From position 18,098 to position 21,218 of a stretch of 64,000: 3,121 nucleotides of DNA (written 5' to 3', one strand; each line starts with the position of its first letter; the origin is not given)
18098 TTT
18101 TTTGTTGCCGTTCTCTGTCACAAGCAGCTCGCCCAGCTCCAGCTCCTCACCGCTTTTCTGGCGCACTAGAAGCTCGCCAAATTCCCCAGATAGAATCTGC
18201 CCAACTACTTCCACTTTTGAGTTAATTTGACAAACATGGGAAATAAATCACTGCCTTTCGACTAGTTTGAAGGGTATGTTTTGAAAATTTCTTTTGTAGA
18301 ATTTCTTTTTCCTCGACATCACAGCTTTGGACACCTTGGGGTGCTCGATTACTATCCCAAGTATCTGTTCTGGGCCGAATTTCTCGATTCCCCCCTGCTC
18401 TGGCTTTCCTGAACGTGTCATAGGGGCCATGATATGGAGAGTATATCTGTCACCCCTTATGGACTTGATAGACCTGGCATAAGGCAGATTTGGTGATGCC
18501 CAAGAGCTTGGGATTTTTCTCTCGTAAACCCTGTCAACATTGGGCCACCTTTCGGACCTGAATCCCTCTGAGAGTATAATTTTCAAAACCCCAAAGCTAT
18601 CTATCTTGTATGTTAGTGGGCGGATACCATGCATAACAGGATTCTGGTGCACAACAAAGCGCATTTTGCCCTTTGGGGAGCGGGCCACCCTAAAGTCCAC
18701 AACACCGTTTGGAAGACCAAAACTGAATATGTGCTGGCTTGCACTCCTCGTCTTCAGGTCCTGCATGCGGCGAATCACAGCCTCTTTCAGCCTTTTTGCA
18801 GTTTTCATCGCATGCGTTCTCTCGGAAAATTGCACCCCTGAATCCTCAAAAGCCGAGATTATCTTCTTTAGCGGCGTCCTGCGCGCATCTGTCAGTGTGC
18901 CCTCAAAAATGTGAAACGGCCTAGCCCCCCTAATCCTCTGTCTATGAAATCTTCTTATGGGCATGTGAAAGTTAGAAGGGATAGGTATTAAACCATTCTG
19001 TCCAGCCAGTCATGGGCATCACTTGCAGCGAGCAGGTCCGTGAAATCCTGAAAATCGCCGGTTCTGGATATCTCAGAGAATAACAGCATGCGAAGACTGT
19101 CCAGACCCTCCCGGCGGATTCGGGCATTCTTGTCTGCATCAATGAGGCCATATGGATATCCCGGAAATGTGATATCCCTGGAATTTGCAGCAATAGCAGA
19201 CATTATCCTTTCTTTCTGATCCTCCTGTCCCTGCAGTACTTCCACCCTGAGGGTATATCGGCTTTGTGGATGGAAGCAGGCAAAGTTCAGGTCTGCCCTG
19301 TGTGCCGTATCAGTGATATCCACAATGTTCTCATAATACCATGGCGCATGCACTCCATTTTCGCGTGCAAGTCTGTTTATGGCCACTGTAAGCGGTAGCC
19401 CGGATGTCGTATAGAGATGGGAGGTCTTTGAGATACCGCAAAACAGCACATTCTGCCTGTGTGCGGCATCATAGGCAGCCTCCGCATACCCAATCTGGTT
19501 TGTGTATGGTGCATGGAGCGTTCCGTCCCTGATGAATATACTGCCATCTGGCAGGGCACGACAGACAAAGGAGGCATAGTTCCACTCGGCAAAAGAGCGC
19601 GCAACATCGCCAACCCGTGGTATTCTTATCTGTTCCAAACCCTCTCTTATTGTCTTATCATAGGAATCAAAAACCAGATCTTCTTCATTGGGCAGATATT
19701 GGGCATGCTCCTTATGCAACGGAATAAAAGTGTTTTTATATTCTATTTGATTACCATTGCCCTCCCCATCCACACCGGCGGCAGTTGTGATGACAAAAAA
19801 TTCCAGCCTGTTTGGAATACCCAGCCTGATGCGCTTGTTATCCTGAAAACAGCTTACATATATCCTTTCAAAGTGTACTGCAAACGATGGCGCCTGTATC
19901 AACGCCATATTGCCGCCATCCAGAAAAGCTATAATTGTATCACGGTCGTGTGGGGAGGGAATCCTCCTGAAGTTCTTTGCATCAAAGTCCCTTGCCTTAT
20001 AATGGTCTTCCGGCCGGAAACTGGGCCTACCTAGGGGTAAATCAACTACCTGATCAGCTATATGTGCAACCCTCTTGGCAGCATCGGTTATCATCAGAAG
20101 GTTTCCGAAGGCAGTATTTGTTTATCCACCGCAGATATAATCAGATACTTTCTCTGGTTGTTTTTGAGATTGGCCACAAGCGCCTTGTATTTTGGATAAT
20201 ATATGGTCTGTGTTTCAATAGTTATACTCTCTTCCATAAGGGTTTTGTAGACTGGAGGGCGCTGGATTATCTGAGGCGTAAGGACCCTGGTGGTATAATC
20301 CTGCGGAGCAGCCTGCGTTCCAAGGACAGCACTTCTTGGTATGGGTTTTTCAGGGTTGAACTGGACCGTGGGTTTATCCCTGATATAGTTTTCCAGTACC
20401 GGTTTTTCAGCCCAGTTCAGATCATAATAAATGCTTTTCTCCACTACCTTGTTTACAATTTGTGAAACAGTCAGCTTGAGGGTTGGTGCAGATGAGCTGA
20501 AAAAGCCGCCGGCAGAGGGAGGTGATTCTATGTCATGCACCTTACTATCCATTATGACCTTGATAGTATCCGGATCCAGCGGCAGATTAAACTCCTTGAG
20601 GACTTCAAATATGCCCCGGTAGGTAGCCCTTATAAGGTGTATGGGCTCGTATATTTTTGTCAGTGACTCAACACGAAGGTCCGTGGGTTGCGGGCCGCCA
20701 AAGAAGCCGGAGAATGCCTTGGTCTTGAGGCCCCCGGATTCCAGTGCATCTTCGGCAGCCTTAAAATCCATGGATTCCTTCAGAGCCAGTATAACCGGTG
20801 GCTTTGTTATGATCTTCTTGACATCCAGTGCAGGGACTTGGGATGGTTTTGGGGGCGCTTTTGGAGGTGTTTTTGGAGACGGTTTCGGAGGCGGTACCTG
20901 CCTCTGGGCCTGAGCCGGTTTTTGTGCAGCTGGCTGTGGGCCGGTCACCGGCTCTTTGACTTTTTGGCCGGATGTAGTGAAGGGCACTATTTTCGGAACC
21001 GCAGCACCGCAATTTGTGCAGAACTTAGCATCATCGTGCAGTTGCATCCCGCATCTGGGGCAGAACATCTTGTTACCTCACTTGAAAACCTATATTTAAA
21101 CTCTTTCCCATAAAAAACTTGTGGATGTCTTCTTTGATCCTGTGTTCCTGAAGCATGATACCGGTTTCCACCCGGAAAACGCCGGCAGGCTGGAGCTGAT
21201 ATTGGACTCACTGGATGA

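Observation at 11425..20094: Every junction of the nurA-herA-mre11-rad50 operon carries an extra gene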

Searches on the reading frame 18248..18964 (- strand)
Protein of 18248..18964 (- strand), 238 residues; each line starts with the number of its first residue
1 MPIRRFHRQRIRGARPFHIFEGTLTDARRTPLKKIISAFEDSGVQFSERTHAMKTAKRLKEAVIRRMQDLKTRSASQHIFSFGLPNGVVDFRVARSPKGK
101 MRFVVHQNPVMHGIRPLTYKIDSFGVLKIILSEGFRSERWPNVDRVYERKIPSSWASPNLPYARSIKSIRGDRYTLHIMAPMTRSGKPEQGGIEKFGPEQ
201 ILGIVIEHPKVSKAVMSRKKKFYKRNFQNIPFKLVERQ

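Call 3: search_protein_families(library=pfam, proteins=[window:18248-18964:-], max_evalue=0.01)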
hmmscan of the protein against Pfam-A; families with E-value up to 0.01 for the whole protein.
window:18248-18964:- (238 aa): 0 families

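Call 4: search_protein_families(library=ncbifam, proteins=[window:18248-18964:-], max_evalue=0.01)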
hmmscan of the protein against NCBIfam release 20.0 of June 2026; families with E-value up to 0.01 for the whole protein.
window:18248-18964:- (238 aa): 0 families

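Call 6: search_protein_families(library=pfam, proteins=[window:18248-18964:-], max_evalue=10)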
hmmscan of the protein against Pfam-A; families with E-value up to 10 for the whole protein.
window:18248-18964:- (238 aa): 0 families

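Call 7: search_protein_families(library=padloc, proteins=[window:18248-18964:-], max_evalue=1)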
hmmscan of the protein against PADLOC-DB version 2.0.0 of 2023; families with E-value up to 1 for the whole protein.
window:18248-18964:- (238 aa): 0 families

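Call 13: search_solved_structures(query=window:18248-18964:-, max_evalue=10, show_alignments=2)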
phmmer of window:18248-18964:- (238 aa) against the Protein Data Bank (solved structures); distinct sequences matched with E-value up to 10: 1.
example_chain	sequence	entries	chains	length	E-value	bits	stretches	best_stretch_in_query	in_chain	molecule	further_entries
9boh_A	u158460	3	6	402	1.4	12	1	34-151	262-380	Serine hydroxymethyltransferase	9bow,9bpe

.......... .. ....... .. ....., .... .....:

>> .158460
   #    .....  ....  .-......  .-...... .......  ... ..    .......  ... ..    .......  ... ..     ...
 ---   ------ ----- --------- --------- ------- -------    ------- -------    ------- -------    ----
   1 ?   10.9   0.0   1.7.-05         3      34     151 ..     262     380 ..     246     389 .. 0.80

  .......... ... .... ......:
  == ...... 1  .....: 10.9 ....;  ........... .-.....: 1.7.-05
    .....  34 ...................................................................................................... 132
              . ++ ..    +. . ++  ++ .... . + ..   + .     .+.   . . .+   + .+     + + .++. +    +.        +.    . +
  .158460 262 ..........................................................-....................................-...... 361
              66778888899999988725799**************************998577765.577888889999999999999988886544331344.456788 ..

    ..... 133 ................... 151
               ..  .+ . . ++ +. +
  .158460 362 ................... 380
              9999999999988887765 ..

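Call 17: find_homologous_proteins(query=window:18248-18964:-)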
Query window:18248-18964:- (238 aa): 2 proteins with E <= 0.001 among 169 candidates.
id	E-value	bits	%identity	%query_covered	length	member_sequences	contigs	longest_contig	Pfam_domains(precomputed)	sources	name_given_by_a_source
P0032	5.6e-154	529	100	100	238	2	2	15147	-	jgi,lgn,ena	-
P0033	1.1e-99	351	65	100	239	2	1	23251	-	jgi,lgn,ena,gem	-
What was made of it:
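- ins1 occurs in only two lineages (call 17).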

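Call 19: find_encoding_contigs(protein=P0033, flank=10000, max_places=4)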
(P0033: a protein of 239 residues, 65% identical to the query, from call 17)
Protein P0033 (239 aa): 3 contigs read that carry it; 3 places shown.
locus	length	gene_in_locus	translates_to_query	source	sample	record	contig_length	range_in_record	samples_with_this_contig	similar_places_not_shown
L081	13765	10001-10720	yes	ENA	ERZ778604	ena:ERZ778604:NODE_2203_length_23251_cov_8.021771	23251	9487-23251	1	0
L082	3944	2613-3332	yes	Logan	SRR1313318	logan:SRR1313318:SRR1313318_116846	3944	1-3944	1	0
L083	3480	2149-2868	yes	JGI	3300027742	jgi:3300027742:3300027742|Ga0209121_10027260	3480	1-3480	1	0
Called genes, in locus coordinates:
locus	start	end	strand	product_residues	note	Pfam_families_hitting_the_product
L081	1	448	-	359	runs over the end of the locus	PF01896:DNA_primase_S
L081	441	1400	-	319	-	PF04104:DNA_primase_lrg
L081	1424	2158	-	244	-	PF00705:PCNA_N, PF02747:PCNA_C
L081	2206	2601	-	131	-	PF00293:NUDIX, PF16262:DUF4916 (weak), PF14815:NUDIX_4 (faint)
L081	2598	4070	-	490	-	PF01949:Endo_dU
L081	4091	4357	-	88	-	PF13656:RNA_pol_L_2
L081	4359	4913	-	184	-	-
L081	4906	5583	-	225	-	PF01866:Diphthamide_syn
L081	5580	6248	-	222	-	-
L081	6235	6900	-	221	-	-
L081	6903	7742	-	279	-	PF00850:Hist_deacetyl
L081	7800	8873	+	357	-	PF12773:DZR (faint), PF13240:Zn_Ribbon_1, PF13248:Zn_ribbon_3 (weak)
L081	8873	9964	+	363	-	PF09376:NurA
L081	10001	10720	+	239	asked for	-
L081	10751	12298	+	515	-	PF01935:DUF87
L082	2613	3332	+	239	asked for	-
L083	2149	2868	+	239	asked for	-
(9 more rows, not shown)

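Call 46: predict_structure(alignment_id=A4)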
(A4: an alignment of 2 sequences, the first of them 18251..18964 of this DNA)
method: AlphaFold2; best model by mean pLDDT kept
length: 238 residues; sequences in the alignment: 2
mean_pLDDT: 62.3   pTM: 0.44
mean pLDDT of the five models: 62.3, 62.2, 60.6, 54.3, 45.1
residues with pLDDT >= 90: 4; 70-90: 96; 50-70: 68; < 50: 70
segments of 3 or more residues with pLDDT < 50: 1-19, 103-115, 139-167, 189-194
pLDDT, mean of each block of 10 residues (from residue 1): 29 38 72 78 74 86 82 65 62 61 42 52 73 63 35 31 44 71 49 56 81 89 83 84
secondary structure, 60 per line:
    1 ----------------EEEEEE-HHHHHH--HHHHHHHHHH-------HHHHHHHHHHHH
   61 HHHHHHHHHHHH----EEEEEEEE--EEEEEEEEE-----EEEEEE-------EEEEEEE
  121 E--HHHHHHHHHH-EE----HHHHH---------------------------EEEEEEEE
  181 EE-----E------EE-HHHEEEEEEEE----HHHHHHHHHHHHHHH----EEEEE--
elements in order: E17-22 H24-29 H32-41 H49-72 E77-84 E87-95 E101-106 E114-121 H124-133 H141-145 E173-182 E201-208 H213-227 E232-236
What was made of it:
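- On ADP-ribosyltransferase (ins1): The model has pLDDT 62 and pTM 0.44 (call 46).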

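Call 55: fold_search(model_id=the predicted structure, library=pdb)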
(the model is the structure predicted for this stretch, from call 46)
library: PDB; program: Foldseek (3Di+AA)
matches with E <= 10: 679; with E <= 0.001: 0
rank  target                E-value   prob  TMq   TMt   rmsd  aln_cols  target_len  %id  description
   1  6u2a                  2.0e-02  0.14  0.15  0.12  15.9       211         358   13  ShyA endopeptidase from Vibrio cholera (open form) (released 2020-05-27)
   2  6ue4_A                3.7e-02  0.18  0.17  0.12  14.0       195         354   13  ShyA Endopeptidase from Vibrio cholerae (Closed form) (released 2020-05-27)
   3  6ue4_B                4.7e-02  0.13  0.13  0.09  15.4       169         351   15  ShyA Endopeptidase from Vibrio cholerae (Closed form) (released 2020-05-27)
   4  4l4w_B                6.4e-02  0.10  0.15  0.14  13.4       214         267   14  Structure of EspG3 chaperone from the type VII (ESX-3) secretion system (released 2014-06-11)
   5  4rcl_A                1.2e-01  0.06  0.13  0.13  15.0       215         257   12  Structure of EspG3 chaperone from the type VII (ESX-3) secretion system, space group P43212 (released 2015-09-16)
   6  3ebm_D                1.4e-01  0.25  0.17  0.24  10.7       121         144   12  Crystal structure of human translationally controlled tumour associated protein (hTCTP) mutant E12V (released 2009-06-30)
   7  3k44_B                1.6e-01  0.06  0.11  0.17  16.5       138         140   12  Crystal Structure of Drosophila melanogaster Pur-alpha (released 2009-10-27)
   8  5o9k_A                1.8e-01  0.23  0.17  0.24  10.9       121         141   11  Crystal structure of Murine Histmaine-Releasing Factor (HRF/TCTP) (released 2017-12-20)
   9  4w4j_B                1.8e-01  0.06  0.15  0.14  14.0       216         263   10  Crystal structure of EspG3 from the ESX-3 type VII secretion system of M. smegmatis (released 2014-10-01)
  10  7ah9_6A               2.0e-01  0.11  0.17  0.20  21.4       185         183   15  Substrate-engaged type 3 secretion system needle complex from Salmonella enterica typhimurium - SpaR state 1 (released 2021-03-17)
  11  4rcl_B                2.4e-01  0.04  0.14  0.14  15.5       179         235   11  Structure of EspG3 chaperone from the type VII (ESX-3) secretion system, space group P43212 (released 2015-09-16)
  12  6g2d_B                2.6e-01  0.06  0.17  0.08  18.5       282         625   10  Citrate-induced acetyl-CoA carboxylase (ACC-Cit) filament at 5.4 A resolution (released 2018-06-13)
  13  6ize_A                2.8e-01  0.14  0.15  0.21  11.1       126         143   12  Dimeric human TCTP (released 2019-12-25)
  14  1yz1_C                2.9e-01  0.15  0.15  0.21  11.1       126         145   12  Crystal structure of human translationally controlled tumour associated protein (released 2006-05-16)
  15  1yz1_D                3.3e-01  0.18  0.16  0.24  10.8       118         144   12  Crystal structure of human translationally controlled tumour associated protein (released 2006-05-16)
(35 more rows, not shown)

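Call 66: find_encoding_contigs(protein=P0032, flank=9000, max_places=4)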
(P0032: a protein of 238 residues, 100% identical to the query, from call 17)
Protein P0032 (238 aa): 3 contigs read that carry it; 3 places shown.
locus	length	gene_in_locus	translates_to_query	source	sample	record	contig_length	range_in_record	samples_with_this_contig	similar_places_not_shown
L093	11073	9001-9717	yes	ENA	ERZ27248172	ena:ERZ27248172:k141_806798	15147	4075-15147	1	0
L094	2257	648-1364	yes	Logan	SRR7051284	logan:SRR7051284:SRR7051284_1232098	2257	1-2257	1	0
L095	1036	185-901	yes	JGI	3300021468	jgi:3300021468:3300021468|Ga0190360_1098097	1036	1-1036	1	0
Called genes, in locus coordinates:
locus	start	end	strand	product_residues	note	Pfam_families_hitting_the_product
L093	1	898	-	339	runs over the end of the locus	PF04104:DNA_primase_lrg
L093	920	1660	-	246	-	PF00705:PCNA_N, PF02747:PCNA_C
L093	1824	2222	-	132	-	PF00293:NUDIX, PF16262:DUF4916 (faint)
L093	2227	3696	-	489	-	PF01949:Endo_dU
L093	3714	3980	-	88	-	PF01193:RNA_pol_L (faint), PF13656:RNA_pol_L_2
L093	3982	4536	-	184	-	-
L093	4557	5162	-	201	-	PF01866:Diphthamide_syn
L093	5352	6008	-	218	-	-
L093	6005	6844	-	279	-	PF00850:Hist_deacetyl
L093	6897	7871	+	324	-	PF13240:Zn_Ribbon_1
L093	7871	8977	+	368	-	-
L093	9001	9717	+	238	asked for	-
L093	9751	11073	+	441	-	?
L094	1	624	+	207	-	?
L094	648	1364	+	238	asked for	-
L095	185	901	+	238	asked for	-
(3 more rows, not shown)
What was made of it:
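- Checked: The nurA-ins1-herA junction is identical in three assemblies from different samples (call 66).
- ins1 is identical, with the same flanks, in ENA, Logan and JGI assemblies from different samples (call 66).
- Tried and rejected: Misassembly was rejected because independent assemblies agree (call 66).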

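Call 69: search_protein_families(library=phrogs, proteins=[window:18251-18964:-], max_evalue=0.01)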
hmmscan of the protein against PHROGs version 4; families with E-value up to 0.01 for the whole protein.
window:18251-18964:- (238 aa): 0 families

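Call 71: fold_search(model_id=the predicted structure, library=viral)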
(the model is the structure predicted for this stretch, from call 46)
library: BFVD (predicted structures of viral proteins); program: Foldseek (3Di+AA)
matches with E <= 10: 676; with E <= 0.001: 0
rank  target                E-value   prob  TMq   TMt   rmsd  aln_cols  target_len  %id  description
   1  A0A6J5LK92            2.7e-03  0.72  0.22  0.13  13.6       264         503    8  ASCH domain containing protein [uncultured Caudovirales phage]
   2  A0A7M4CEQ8            5.0e-02  0.28  0.17  0.19  10.4       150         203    9  Uncharacterized protein [Pyramimonas orientalis virus 01B]
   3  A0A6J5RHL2            6.3e-02  0.21  0.17  0.16  15.3       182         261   10  Uncharacterized protein [uncultured Caudovirales phage]
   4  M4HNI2                1.1e-01  0.54  0.20  0.18  12.4        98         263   15  Uncharacterized protein [Bacillus phage vB_BceM_Bc431v3]
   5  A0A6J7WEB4            1.2e-01  0.07  0.16  0.08  18.7       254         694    9  Portal protein [uncultured Caudovirales phage]
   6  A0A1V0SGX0            1.5e-01  0.09  0.16  0.05  13.2       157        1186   13  Putative sensor histidine kinase [Hokovirus HKV1]
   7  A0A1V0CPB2            1.8e-01  0.63  0.25  0.35   5.6       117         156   17  (no name in the UniProt tables at hand)
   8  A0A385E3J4            1.9e-01  0.09  0.17  0.20  14.9       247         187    9  (no name in the UniProt tables at hand)
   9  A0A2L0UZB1            2.0e-01  0.13  0.24  0.12  21.3       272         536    9  Multi-sensor signal transduction histidine [Agrobacterium phage Atu_ph07]
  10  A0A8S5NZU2            2.7e-01  0.44  0.22  0.18   5.5       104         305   12  Uncharacterized protein [Myoviridae sp. ctLnO19]
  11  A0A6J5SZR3            3.3e-01  0.33  0.23  0.19  11.7       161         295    8  Uncharacterized protein [uncultured Caudovirales phage]
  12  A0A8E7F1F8            3.3e-01  0.23  0.17  0.21  10.6       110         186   10  Uncharacterized protein [White spot syndrome virus]
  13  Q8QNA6                3.5e-01  0.94  0.19  0.05   1.6        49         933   12  histidine kinase [Ectocarpus siliculosus virus 1 (isolate New Zealand/Kaikoura/1988)]
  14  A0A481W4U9            3.5e-01  0.05  0.09  0.11  18.2       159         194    7  Uncharacterized protein [Pseudomonas phage Psa21]
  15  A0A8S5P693            4.7e-01  0.21  0.12  0.11   3.3        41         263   22  Trimeric coiled-coil viral fiber [Podoviridae sp. ctQZJ2]
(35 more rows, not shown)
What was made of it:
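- Tried and rejected: Foldseek against the PDB and BFVD found nothing at E <= 0.001 (calls 46, 55, 71).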

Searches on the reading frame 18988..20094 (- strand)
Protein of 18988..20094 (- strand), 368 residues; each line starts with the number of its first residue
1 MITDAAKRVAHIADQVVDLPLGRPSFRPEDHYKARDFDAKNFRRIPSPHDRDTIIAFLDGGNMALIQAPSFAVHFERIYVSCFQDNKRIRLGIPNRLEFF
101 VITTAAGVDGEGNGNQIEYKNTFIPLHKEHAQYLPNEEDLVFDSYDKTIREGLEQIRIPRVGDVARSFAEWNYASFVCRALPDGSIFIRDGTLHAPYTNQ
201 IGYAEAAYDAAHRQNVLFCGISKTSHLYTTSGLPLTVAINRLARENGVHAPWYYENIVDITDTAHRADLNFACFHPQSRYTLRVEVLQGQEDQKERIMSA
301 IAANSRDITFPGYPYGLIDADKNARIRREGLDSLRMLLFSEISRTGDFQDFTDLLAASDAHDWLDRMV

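Call 3: search_protein_families(library=pfam, proteins=[window:18988-20094:-], max_evalue=0.01)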
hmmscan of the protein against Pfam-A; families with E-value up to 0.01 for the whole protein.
window:18988-20094:- (368 aa): 1 family
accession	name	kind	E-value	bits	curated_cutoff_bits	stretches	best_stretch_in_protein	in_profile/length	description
PF09376.16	NurA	-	4.5e-05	23.5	21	1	127-326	60-254/254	NurA domain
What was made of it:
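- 18988..20094 (-): nurA (368 aa). PF09376 at 23.5 bits, cut-off 21 (call 3).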

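Call 4: search_protein_families(library=ncbifam, proteins=[window:18988-20094:-], max_evalue=0.01)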
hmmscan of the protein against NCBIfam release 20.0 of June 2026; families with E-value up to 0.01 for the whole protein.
window:18988-20094:- (368 aa): 0 families

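Call 6: search_protein_families(library=pfam, proteins=[window:18988-20094:-], max_evalue=10)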
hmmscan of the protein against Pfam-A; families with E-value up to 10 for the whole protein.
window:18988-20094:- (368 aa): 1 family
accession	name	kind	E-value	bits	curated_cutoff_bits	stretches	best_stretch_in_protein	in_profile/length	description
PF09376.16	NurA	-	4.5e-05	23.5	21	1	127-326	60-254/254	NurA domain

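Call 7: search_protein_families(library=padloc, proteins=[window:18988-20094:-], max_evalue=1)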
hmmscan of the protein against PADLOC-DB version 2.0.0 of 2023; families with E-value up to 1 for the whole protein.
window:18988-20094:- (368 aa): 1 family
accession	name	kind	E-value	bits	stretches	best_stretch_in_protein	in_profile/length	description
PDLC05022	PDC-S45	-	0.024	11.6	1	306-331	152-177/293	-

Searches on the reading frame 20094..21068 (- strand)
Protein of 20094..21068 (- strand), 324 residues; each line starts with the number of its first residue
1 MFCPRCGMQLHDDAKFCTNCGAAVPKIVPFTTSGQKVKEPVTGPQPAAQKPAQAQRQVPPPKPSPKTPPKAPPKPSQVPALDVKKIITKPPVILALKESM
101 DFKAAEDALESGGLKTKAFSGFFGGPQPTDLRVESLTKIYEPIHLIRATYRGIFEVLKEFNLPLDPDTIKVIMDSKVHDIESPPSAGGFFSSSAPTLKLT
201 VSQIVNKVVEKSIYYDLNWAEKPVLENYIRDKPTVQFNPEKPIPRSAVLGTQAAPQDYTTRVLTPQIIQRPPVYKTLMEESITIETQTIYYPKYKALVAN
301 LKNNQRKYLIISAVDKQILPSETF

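Call 3: search_protein_families(library=pfam, proteins=[window:20094-21068:-], max_evalue=0.01)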
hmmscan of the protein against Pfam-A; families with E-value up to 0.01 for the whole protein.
window:20094-21068:- (324 aa): 4 families
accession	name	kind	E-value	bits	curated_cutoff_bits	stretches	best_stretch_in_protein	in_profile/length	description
PF13240.11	Zn_Ribbon_1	-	1.8e-08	34.4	25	1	2-23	1-22/23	zinc-ribbon domain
PF12773.13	DZR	-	2.6e-05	24.7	27.3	1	3-25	1-23/45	Double zinc ribbon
PF13248.11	Zn_ribbon_3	-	7.4e-05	22.5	27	1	3-22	5-24/26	zinc-ribbon domain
PF24460.1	DUF7575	-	0.0054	16.5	28.5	1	3-24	6-27/28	Domain of unknown function (DUF7575)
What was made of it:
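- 20094..21068 (-): zr324: Zn-ribbon protein (324 aa) with a Pro-rich linker and an unknown C-terminal domain. Its stop overlaps the nurA start (ATGA). PF13240 at E 1.8e-8 (call 3).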

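Call 4: search_protein_families(library=ncbifam, proteins=[window:20094-21068:-], max_evalue=0.01)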
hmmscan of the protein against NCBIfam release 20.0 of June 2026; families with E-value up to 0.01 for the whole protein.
window:20094-21068:- (324 aa): 1 family
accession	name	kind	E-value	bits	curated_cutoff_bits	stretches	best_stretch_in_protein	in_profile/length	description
NF045510.1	4Cys_prefix_kin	domain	0.0016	18.7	24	0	12-22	14-24/26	4-Cys prefix domain-containing protein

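Call 6: search_protein_families(library=pfam, proteins=[window:20094-21068:-], max_evalue=10)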
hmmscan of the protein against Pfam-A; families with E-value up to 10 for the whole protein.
window:20094-21068:- (324 aa): 11 families
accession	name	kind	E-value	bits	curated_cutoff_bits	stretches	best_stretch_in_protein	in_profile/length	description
PF13240.11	Zn_Ribbon_1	-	1.8e-08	34.4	25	1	2-23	1-22/23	zinc-ribbon domain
PF12773.13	DZR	-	2.6e-05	24.7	27.3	1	3-25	1-23/45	Double zinc ribbon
PF13248.11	Zn_ribbon_3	-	7.4e-05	22.5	27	1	3-22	5-24/26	zinc-ribbon domain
PF24460.1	DUF7575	-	0.0054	16.5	28.5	1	3-24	6-27/28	Domain of unknown function (DUF7575)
PF14803.11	Zn_ribbon_Nudix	-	0.014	15.8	25.6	1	15-25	1-11/34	Nudix N-terminal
PF17032.10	Zn_ribbon_15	-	0.074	14.3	28.9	1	2-21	54-73/73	zinc-ribbon family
PF10571.15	UPF0547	-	0.11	13.1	29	1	3-21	3-21/26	Uncharacterised protein family UPF0547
PF18912.6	DZR_2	-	0.19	12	27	1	3-24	10-31/56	Double zinc ribbon domain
PF09297.16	Zn_ribbon_NUD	-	0.2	11.8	24.8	0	2-7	5-10/32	NADH pyrophosphatase zinc ribbon domain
PF23580.1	Znf_XAF1_N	-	0.21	11.5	27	1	12-26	3-17/30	XIAP-associated factor 1-like, N-terminal zinc finger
PF18439.7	zf_UBZ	-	0.87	9.8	25.6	1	2-13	4-15/32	Ubiquitin-Binding Zinc Finger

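Call 7: search_protein_families(library=padloc, proteins=[window:20094-21068:-], max_evalue=1)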
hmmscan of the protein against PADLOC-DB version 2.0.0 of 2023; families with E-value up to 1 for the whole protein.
window:20094-21068:- (324 aa): 0 families

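Call 69: search_protein_families(library=phrogs, proteins=[window:20097-21068:-], max_evalue=0.01)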
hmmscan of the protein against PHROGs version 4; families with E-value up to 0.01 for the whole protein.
window:20097-21068:- (324 aa): 2 families
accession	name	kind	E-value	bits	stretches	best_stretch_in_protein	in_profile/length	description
phrog_2546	-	unknown function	3e-06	28.6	1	1-27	1-27/180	-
phrog_10292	-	unknown function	0.0043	18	1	1-26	4-28/136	-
